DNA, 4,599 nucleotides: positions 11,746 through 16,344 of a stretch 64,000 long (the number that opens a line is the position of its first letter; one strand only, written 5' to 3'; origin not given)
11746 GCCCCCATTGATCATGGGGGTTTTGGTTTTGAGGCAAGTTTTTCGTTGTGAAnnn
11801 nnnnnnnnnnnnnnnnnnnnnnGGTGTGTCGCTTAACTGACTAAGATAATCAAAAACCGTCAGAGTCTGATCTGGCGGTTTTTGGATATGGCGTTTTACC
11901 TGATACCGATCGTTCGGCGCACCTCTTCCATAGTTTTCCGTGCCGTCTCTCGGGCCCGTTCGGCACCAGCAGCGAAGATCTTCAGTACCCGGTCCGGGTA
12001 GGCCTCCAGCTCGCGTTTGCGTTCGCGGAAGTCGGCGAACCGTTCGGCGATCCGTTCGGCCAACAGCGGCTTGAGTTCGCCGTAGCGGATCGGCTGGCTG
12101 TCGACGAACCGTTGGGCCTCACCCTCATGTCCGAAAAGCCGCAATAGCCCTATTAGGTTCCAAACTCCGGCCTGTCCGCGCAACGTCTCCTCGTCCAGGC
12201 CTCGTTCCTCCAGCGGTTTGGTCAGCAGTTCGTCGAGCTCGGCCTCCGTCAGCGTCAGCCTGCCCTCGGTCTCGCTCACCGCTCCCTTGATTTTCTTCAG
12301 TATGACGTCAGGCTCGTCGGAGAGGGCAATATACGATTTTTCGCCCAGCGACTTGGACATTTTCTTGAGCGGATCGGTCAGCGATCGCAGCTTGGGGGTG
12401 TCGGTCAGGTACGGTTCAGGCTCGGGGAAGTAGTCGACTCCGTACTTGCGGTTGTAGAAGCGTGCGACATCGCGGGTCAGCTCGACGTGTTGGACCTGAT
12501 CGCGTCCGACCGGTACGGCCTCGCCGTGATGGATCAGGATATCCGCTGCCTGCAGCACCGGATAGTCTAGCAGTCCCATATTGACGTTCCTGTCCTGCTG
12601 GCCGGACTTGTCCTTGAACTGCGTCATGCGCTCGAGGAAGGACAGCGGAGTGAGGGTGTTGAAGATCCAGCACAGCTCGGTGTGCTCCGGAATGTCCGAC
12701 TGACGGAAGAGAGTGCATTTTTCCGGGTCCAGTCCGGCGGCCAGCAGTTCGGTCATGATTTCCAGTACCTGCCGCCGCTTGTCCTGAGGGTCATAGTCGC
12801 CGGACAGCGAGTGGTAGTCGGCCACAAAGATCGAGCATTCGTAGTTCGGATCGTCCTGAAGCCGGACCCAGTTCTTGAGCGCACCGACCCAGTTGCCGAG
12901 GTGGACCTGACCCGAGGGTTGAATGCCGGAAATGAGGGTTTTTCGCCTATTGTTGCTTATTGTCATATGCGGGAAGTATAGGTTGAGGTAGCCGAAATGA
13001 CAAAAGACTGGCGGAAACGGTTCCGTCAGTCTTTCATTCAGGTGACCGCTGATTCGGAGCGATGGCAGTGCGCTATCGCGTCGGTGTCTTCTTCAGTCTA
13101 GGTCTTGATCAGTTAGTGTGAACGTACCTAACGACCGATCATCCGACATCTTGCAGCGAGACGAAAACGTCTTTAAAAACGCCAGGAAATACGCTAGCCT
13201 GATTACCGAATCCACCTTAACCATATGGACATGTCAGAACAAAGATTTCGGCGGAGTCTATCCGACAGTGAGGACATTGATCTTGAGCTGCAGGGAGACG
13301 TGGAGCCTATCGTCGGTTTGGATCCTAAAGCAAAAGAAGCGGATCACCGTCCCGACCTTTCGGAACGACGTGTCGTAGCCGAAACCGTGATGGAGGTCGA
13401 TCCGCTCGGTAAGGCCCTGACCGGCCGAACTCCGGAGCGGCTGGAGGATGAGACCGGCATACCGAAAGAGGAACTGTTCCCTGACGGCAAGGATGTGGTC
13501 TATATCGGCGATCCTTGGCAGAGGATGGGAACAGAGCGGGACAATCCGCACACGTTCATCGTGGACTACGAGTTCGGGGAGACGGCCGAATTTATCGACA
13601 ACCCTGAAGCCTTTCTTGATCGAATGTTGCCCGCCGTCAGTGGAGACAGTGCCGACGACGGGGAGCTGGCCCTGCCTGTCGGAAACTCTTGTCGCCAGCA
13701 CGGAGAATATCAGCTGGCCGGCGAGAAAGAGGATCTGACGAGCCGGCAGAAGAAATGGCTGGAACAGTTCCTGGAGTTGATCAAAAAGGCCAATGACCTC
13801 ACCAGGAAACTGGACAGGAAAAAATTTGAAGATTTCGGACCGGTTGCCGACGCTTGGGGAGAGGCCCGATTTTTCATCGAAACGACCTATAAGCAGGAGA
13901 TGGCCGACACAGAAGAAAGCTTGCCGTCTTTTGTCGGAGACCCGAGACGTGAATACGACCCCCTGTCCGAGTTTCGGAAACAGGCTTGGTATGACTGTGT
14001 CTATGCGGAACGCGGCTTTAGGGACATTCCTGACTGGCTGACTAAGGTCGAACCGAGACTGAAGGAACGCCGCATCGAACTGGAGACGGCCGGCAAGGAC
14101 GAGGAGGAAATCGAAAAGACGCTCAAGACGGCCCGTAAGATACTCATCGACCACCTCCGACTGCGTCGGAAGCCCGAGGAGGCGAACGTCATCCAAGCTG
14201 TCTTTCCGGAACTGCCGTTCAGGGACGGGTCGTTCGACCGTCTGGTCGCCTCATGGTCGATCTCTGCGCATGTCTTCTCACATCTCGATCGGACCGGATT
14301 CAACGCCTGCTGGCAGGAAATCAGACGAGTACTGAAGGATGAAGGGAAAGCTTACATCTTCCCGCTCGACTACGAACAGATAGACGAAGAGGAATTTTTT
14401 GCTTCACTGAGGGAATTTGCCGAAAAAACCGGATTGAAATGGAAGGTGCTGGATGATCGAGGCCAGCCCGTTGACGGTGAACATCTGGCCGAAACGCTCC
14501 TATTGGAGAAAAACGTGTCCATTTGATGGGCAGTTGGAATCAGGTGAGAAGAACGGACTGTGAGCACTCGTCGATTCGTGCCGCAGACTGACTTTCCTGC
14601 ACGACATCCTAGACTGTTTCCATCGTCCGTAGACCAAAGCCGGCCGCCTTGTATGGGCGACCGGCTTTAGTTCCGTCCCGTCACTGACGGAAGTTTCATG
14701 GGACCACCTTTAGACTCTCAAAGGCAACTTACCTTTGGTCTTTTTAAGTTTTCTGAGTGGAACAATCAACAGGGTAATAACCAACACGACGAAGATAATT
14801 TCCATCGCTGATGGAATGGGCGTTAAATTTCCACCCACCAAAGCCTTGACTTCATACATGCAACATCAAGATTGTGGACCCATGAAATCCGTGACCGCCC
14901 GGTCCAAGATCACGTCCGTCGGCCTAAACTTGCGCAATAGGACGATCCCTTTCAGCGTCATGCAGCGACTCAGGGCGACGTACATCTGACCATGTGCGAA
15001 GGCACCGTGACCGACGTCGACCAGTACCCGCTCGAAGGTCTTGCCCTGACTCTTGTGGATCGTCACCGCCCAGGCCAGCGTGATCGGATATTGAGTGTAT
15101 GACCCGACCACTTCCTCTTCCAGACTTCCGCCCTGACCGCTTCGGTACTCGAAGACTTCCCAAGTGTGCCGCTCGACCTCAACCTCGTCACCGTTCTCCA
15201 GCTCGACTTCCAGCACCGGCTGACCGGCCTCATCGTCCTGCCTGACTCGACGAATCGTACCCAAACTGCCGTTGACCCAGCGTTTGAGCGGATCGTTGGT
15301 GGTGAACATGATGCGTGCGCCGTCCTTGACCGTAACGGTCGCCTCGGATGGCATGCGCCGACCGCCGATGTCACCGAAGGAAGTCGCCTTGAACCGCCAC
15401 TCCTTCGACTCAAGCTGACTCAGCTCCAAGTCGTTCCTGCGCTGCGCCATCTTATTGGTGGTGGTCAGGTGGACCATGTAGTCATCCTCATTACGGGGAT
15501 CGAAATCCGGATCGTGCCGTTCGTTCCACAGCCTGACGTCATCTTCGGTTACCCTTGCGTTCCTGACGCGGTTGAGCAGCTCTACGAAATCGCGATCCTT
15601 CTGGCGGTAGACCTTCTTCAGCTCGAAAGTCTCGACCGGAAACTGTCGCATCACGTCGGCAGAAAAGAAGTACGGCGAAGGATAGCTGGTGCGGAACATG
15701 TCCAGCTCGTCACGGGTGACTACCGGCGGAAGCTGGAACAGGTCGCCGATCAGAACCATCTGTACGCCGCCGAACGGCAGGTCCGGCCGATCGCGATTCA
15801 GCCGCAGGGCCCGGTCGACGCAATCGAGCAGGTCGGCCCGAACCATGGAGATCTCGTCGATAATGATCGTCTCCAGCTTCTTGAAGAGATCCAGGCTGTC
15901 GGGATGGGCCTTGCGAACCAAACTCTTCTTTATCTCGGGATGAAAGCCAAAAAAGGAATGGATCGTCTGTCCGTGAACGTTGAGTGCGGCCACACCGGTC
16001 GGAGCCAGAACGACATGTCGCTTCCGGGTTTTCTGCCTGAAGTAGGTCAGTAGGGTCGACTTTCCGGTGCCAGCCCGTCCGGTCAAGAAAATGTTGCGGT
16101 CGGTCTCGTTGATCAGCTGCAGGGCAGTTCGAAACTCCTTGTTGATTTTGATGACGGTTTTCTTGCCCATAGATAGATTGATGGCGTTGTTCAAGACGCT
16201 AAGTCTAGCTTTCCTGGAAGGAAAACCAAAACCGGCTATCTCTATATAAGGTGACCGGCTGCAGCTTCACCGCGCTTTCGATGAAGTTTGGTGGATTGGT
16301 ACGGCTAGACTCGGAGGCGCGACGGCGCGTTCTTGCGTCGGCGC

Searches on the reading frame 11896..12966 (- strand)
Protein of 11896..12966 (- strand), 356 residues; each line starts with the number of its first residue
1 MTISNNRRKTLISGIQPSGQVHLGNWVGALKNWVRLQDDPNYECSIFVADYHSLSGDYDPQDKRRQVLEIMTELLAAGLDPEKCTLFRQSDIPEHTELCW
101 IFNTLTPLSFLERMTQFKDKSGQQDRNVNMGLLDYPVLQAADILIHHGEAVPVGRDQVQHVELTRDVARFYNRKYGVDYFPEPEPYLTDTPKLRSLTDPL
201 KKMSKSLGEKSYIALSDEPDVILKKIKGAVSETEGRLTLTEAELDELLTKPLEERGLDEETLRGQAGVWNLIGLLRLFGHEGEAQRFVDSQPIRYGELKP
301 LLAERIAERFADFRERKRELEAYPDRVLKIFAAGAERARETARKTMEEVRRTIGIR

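Call 84: search_protein_families(library=pfam, proteins=[window:11896-12966:-], max_evalue=0.0001)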
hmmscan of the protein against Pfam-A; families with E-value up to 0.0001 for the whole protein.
window:11896-12966:- (356 aa): 1 family
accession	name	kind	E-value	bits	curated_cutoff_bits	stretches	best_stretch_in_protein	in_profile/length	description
PF00579.31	tRNA-synt_1b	-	2.4e-61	208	21.1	1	6-240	3-235/292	tRNA synthetases class I (W and Y)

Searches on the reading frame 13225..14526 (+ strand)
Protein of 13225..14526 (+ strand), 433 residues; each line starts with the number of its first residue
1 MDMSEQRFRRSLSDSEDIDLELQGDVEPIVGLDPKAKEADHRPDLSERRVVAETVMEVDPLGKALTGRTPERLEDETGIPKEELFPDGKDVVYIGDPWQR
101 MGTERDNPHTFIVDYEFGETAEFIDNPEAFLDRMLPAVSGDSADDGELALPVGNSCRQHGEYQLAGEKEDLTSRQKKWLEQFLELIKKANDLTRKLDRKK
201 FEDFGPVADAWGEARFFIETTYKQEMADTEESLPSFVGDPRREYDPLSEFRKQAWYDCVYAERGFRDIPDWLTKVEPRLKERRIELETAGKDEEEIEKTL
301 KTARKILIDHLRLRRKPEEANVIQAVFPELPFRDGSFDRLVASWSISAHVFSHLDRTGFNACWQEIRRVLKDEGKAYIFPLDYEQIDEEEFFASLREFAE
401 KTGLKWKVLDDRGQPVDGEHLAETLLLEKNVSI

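Call 33: search_protein_families(library=pfam, proteins=[window:13225-14526:+], max_evalue=0.00001)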
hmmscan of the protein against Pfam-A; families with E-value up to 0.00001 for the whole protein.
window:13225-14526:+ (433 aa): 1 family
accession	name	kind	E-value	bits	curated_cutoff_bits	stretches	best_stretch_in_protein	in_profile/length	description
PF08241.18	Methyltransf_11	-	8.7e-07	29.9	21.2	1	315-378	38-95/95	Methyltransferase domain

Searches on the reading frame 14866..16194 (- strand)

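Call 33: search_protein_families(library=pfam, proteins=[window:14866-16194:-], max_evalue=0.00001)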
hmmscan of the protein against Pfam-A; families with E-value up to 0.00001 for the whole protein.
window:14866-16194:- (442 aa): 5 families
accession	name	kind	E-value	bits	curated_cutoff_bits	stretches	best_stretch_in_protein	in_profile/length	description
PF05970.20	PIF1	-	7.7e-31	107.8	25.9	1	18-218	3-220/223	PIF1-like helicase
PF13604.12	AAA_30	-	4.4e-13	49.8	27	1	22-216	7-174/191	AAA domain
PF13245.12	AAA_19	-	1.4e-11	45.2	25.1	1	31-158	10-132/134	AAA domain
PF02689.20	Herpes_Helicase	-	3.6e-07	29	27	0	365-416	721-773/808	Helicase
PF13401.12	AAA_22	-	6.2e-06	27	27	0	30-151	3-123/130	AAA domain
